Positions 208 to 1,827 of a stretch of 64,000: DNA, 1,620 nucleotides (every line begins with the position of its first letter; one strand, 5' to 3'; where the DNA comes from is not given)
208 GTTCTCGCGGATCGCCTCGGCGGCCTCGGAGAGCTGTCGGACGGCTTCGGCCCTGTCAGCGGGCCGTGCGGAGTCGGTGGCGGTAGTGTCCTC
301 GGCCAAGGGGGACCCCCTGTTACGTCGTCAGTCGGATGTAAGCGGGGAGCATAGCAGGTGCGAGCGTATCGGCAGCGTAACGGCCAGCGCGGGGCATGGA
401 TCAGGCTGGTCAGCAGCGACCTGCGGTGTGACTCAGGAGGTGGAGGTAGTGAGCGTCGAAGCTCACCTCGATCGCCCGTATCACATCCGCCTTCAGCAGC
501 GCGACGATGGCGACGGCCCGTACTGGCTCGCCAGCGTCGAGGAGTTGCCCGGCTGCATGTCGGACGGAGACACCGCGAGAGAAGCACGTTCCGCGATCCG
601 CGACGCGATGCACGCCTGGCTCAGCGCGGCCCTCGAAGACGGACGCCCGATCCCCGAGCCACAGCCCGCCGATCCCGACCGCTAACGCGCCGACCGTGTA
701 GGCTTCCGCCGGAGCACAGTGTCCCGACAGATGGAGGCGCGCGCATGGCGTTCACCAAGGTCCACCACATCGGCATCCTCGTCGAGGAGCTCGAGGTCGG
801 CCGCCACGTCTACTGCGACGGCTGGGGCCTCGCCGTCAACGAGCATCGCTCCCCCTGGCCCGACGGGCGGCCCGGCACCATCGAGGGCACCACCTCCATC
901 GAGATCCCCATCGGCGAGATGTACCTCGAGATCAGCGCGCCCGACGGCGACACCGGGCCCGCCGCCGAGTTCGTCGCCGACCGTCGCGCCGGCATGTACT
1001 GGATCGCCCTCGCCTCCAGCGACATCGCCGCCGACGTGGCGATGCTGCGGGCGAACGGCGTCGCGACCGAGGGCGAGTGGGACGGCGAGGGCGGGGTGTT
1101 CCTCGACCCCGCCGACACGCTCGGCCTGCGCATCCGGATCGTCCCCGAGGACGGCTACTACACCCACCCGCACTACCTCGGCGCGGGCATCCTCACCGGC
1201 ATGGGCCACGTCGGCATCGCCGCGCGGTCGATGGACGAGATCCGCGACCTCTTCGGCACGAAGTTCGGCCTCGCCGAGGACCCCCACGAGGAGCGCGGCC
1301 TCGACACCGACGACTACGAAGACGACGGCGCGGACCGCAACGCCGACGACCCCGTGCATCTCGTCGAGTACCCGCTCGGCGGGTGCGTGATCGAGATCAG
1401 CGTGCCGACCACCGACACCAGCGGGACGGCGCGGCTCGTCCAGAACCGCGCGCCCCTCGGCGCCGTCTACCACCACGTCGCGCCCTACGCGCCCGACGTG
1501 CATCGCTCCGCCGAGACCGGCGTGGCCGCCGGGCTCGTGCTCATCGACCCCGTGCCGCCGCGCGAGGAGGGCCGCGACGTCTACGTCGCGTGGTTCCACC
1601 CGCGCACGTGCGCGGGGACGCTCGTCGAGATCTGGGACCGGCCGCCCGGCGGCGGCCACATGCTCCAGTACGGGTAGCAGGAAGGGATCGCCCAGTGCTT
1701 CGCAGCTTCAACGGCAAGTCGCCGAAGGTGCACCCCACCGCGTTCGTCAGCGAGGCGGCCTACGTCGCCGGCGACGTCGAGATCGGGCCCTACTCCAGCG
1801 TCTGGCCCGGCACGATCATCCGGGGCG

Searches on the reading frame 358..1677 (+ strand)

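Call 22: search_protein_families(library=pfam, proteins=[window:358-1677:+], max_evalue=0.0001)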
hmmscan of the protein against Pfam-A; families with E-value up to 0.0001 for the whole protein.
window:358-1677:+ (439 aa): 3 families
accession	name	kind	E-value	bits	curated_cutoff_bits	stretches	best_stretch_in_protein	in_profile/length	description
PF13669.12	Glyoxalase_4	-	2.3e-11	44.4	27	1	136-240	1-96/109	Glyoxalase/Bleomycin resistance protein/Dioxygenase superfamily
PF13468.12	Glyoxalase_3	-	7.7e-08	33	25.1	1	136-245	2-110/176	Glyoxalase-like domain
PF00903.31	Glyoxalase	-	2.6e-05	25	20.6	0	134-240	1-98/121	Glyoxalase/Bleomycin resistance protein/Dioxygenase superfamily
